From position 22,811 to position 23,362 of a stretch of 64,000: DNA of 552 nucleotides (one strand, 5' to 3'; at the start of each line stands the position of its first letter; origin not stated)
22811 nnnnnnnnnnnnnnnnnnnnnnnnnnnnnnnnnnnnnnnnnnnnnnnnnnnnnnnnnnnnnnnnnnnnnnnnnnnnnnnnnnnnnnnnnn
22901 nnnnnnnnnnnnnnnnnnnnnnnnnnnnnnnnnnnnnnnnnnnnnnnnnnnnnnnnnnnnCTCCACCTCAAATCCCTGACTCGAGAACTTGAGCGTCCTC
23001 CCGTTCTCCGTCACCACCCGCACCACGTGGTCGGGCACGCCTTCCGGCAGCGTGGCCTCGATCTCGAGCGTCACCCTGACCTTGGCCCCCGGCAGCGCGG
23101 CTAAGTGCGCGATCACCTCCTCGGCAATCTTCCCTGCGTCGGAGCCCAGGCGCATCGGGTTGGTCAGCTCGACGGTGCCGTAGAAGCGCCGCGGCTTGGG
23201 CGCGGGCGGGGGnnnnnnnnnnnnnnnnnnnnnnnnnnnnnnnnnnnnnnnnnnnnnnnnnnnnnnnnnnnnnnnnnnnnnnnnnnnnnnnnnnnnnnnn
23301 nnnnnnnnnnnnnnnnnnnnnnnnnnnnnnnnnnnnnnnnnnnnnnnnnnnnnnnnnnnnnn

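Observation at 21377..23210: ~255-bp direct duplication of the DUF499 gene 3' end brackets a PEP-CTERM gene and an IS fragment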

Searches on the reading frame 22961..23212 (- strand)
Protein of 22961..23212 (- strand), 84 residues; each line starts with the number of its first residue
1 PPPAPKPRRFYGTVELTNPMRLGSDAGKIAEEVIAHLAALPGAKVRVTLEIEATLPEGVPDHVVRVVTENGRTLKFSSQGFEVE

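Call 22: find_related_loci(query=A1, collection=genome_contigs, flank=10000)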
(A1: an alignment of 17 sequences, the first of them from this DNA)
Query A1 (84 aa) in genome_contigs; peptide patterns used: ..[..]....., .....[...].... (x = any residue, [..] = any of these).
599 stretches matched a pattern (row limit reached: there are more); 540 encode a relative of the query (tblastn E <= 1e-3); the best 80 are kept; 79 distinct loci.
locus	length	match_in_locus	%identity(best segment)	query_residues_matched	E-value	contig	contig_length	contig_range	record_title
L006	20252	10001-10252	100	1-84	4e-52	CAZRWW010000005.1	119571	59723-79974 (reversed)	MAG TPA_asm: uncultured bacterium isolate binchicken_co7_194 genome assembly, contig: NODE_269_length_119571_cov_8.45644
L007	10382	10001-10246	73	1-84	9e-35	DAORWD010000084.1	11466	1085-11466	MAG TPA_asm: Planctomycetaceae bacterium isolate AMR_MDS_5222 NODE_2834_length_11466_cov_4.830252, whole genome shotgun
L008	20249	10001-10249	70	1-84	5e-35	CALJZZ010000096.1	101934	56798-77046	MAG TPA_asm: uncultured Verrucomicrobiaceae bacterium isolate SRR1506984_bin.23_CONCOCT_v1.1_MAG genome assembly, contig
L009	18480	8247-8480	73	6-84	4e-34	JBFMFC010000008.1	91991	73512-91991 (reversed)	MAG: Pseudomonadota bacterium isolate MAG261 MAG261_8, whole genome shotgun sequence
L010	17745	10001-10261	70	1-84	3e-34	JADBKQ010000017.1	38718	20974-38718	MAG: Limnochordaceae bacterium isolate Bu26 bin.26_contig17, whole genome shotgun sequence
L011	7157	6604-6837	75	6-84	3e-34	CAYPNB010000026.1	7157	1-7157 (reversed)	MAG TPA_asm: uncultured bacterium isolate binchicken_co40_90 genome assembly, contig: NODE_4340_length_7157_cov_29.27119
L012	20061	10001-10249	70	1-84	4e-34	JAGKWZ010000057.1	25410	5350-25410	MAG: Verrucomicrobiaceae bacterium isolate P8_D7_6 P8_D7_6_176, whole genome shotgun sequence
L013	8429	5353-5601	70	1-84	4e-34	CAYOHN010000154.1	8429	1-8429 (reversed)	MAG TPA_asm: uncultured Spirochaetales bacterium isolate SRP141376_co3_98 genome assembly, contig: NODE_22765_length_842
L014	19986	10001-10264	69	1-84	3e-34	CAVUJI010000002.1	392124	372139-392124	MAG: uncultured beta proteobacterium isolate MFD01721.bin.2.93 genome assembly, contig: contig_16921, whole genome shotg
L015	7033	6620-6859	72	1-82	1e-33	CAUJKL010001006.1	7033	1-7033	MAG: Planctomycetota bacterium isolate KLAP164 genome assembly, contig: KLAP164_168207, whole genome shotgun sequence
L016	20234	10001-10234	73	6-84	1e-33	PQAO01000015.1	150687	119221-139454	MAG: Dehalococcoidia bacterium isolate FeB_14 contig_2783, whole genome shotgun sequence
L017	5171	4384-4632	70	1-84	2e-33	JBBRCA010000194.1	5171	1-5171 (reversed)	MAG: Terriglobales bacterium isolate Co_metawrap_2379 Cmw_2379_k141_13133917_length_5171_cov_8.9873, whole genome shotgu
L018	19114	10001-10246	66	2-84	3e-33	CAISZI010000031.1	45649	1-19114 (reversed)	Candidatus Wirthbacteria bacterium isolate AlinenLipids_bin-4622 genome assembly, contig: bin-4622:31/66, whole genome s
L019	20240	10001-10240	69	2-82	5e-33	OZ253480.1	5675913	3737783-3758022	MAG: uncultured Candidatus Binatia bacterium isolate 01c1d691-c9b9-4499-9944-1e5a173e9d55 genome assembly, chromosome: 1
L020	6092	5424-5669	71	2-84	4e-33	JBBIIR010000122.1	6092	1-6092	MAG: Hydrogenophilales bacterium isolate SIF170217_bin_143 NODE_3686_length_6092_cov_4.65566, whole genome shotgun seque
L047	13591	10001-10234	70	6-84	3e-32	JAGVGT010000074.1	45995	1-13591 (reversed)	MAG: Deltaproteobacteria bacterium isolate DeMMO2_17 c_000000072667, whole genome shotgun sequence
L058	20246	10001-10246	70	2-84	3e-32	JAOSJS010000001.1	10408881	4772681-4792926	MAG: Ardenticatenaceae bacterium isolate FR_9 contig_134_pilon, whole genome shotgun sequence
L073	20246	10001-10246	67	2-84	1e-31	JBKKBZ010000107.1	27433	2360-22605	MAG: Actinomycetota bacterium isolate swi_bin.382 S1Ck127_13718251_flag_1_multi_15.9196_len_27433, whole genome shotgun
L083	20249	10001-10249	61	1-84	1e-31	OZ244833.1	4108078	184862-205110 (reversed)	MAG: Gammaproteobacteria bacterium isolate c0f834e1-d390-4320-92ae-59552a9d4da8 genome assembly, chromosome: 1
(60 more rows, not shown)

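Call 27: search_protein_families(library=pfam, proteins=[L006:1017-2366:+, L006:2198-3133:-, L006:2914-3834:+, L006:3130-4221:-, L006:4265-5431:+, L006:5555-6001:+, L006:7047-8186:+, L006:8430-9239:+, L006:10252-12477:+, L006:12261-14144:+], max_evalue=0.01)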
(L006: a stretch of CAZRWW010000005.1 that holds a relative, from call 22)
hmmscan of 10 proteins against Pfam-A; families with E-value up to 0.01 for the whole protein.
L006:1017-2366:+ (449 aa): 6 families
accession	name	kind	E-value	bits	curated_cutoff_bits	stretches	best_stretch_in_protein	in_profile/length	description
PF13304.12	AAA_21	-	2.4e-29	103.8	27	2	170-400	118-303/304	AAA domain, putative AbiEii toxin, Type IV TA system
PF13175.12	AAA_15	-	1.7e-13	51.4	32.1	2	22-61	3-43/374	AAA ATPase domain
PF02463.25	SMC_N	-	1.3e-07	31.7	40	1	22-64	2-47/220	RecF/RecN/SMC N terminal domain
PF13555.12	AAA_29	-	4.1e-06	26.9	27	1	30-62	12-43/61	P-loop containing region of AAA domain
PF11398.14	DUF2813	-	4.5e-05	23.4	21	0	22-62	3-43/372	Protein of unknown function (DUF2813)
PF13476.12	AAA_23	-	0.00043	21.4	27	1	28-62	5-40/201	AAA domain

L006:2198-3133:- (311 aa): 0 families

L006:2914-3834:+ (306 aa): 0 families

L006:3130-4221:- (363 aa): 0 families

L006:4265-5431:+ (388 aa): 0 families

L006:5555-6001:+ (148 aa): 4 families
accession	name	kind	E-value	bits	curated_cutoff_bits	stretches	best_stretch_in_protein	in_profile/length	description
PF01909.29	NTP_transf_2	-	1.7e-09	38.4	21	1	52-136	3-84/93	Nucleotidyltransferase domain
PF18765.7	Polbeta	-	1e-06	29.2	26.9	1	62-96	12-46/93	Polymerase beta, Nucleotidyltransferase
PF22600.2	MTPAP-like_central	-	0.0028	18.2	27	1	50-101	26-77/139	Poly(A) RNA polymerase, mitochondrial-like, central palm domain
PF03445.19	DUF294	-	0.0038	17.5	21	1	36-106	24-94/138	Putative nucleotidyltransferase DUF294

L006:7047-8186:+ (379 aa): 2 families
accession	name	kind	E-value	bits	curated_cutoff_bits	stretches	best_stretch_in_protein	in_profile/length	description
PF13635.12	DUF4143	-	7.2e-32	110.8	28.1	1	169-320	2-158/160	Domain of unknown function (DUF4143)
PF13173.12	AAA_14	-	2.8e-19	69.8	27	1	18-132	5-128/129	AAA domain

L006:8430-9239:+ (269 aa): 4 families
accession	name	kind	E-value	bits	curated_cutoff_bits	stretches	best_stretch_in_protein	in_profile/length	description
PF00158.32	Sigma54_activat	-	4.3e-24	85.5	20.2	1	190-252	86-148/168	Sigma-54 interaction domain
PF06956.16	RtcR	-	3.7e-09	36.7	23.1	1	2-106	44-145/183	Regulator of RNA terminal phosphate cyclase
PF22208.1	Cas_Csm6_CARF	-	0.00023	21.3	27.5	1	34-103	7-73/106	Cas_Csm6 CARF domain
PF14532.12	Sigma54_activ_2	-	0.00064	20.4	25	1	195-253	67-115/138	Sigma-54 interaction domain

L006:10252-12477:+ (741 aa): 1 family
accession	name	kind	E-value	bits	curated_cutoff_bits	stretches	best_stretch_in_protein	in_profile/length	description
PF13625.11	Helicase_C_3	-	1.2e-06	29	34.2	1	582-687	6-117/125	Helicase conserved C-terminal domain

L006:12261-14144:+ (627 aa): 6 families
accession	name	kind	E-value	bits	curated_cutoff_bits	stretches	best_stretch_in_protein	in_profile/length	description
PF16203.11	ERCC3_RAD25_C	-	1.5e-41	142.8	27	1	437-624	1-195/248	ERCC3/RAD25/XPB C-terminal helicase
PF13625.11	Helicase_C_3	-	1.4e-35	122.4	34.2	1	80-206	1-124/125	Helicase conserved C-terminal domain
PF04851.21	ResIII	-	6.4e-17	62.4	22.5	1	258-412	2-163/164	Type III restriction enzyme, res subunit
PF00271.37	Helicase_C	-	1.2e-10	42.1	23.5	1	481-584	2-109/110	Helicase conserved C-terminal domain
PF00176.29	SNF2-rel_dom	-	0.0013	18.4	24.9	1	306-416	53-168/290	SNF2-related domain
PF00270.35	DEAD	-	0.0052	17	26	1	263-412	3-161/167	DEAD/DEAH box helicase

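Call 29: find_related_loci(query=A1, collection=metagenome_contigs, flank=10000)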
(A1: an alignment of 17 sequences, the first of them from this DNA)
Query A1 (84 aa) in metagenome_contigs; peptide patterns used: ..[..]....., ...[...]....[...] (x = any residue, [..] = any of these).
600 stretches matched a pattern (row limit reached: there are more); 549 encode a relative of the query (tblastn E <= 1e-3); the best 80 are kept; 80 distinct loci.
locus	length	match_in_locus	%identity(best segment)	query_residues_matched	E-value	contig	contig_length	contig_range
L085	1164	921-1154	82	6-84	6e-42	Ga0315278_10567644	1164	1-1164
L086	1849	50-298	74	1-84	7e-36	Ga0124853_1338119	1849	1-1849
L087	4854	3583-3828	71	2-84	6e-34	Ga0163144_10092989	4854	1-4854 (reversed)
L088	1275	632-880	69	1-84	6e-35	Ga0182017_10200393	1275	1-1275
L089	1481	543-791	69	1-84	3e-34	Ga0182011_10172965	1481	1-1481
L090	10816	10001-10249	67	1-84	5e-34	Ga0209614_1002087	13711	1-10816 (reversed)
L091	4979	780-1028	70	1-84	9e-34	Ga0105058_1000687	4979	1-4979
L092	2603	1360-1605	70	2-84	8e-34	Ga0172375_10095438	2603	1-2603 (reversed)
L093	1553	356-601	71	2-84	4e-34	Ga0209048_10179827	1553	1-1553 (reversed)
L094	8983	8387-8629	70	3-84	8e-34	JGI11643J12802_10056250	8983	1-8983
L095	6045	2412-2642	72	7-84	2e-33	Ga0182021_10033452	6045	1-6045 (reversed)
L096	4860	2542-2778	71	5-84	3e-33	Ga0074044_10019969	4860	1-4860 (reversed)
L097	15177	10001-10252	68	1-84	2e-33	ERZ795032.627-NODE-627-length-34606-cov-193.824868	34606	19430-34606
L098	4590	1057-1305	68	1-84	2e-33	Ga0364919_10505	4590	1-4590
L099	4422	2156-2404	69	1-84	3e-33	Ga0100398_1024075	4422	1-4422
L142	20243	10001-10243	68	3-84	7e-32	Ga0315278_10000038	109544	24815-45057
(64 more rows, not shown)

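Call 48: search_solved_structures(query=A1, max_evalue=1, show_alignments=2)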
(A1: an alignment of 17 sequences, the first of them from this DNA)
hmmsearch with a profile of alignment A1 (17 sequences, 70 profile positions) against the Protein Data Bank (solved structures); distinct sequences matched with E-value up to 1: 16.
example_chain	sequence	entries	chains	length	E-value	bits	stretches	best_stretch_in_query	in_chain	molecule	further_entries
8sgq_q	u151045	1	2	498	0.34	14.2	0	10-43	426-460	T-complex protein 1 subunit theta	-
6nr8_H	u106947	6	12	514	0.36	14.2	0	10-43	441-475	T-complex protein 1 subunit theta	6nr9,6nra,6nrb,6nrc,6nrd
9umt_E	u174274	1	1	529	0.38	14.1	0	10-43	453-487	T-complex protein 1 subunit theta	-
3iyg_Q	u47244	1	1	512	0.39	14.1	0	10-43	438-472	T-complex protein 1 subunit theta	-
8sfe_q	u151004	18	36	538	0.4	14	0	10-43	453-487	T-complex protein 1 subunit theta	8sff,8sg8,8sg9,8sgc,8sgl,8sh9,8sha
7trg_B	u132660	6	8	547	0.41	14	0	10-43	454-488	T-complex protein 1 subunit theta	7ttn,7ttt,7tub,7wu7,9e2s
6qb8_q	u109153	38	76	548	0.41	14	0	10-43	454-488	T-complex protein 1 subunit theta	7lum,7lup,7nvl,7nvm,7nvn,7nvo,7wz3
4iob_A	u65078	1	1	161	0.45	13.9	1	3-38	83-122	Diguanylate cyclase TpbB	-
4b2t_Q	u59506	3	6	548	0.45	13.9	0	10-43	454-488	T-COMPLEX PROTEIN 1 SUBUNIT THETA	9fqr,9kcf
9gn5_A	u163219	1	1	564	0.54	13.6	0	13-50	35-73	EpxF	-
5cwb_A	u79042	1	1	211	0.55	13.6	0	19-68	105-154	Designed helical repeat protein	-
9unw_E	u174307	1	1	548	0.63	13.4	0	10-43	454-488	T-complex protein 1 subunit theta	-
7a7e_A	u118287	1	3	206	0.69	13.3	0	3-38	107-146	Diguanylate cyclase TpbB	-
2ef4_A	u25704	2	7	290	0.88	12.9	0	13-27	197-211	Arginase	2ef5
2eiv_A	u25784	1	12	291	0.89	12.9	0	13-27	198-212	Arginase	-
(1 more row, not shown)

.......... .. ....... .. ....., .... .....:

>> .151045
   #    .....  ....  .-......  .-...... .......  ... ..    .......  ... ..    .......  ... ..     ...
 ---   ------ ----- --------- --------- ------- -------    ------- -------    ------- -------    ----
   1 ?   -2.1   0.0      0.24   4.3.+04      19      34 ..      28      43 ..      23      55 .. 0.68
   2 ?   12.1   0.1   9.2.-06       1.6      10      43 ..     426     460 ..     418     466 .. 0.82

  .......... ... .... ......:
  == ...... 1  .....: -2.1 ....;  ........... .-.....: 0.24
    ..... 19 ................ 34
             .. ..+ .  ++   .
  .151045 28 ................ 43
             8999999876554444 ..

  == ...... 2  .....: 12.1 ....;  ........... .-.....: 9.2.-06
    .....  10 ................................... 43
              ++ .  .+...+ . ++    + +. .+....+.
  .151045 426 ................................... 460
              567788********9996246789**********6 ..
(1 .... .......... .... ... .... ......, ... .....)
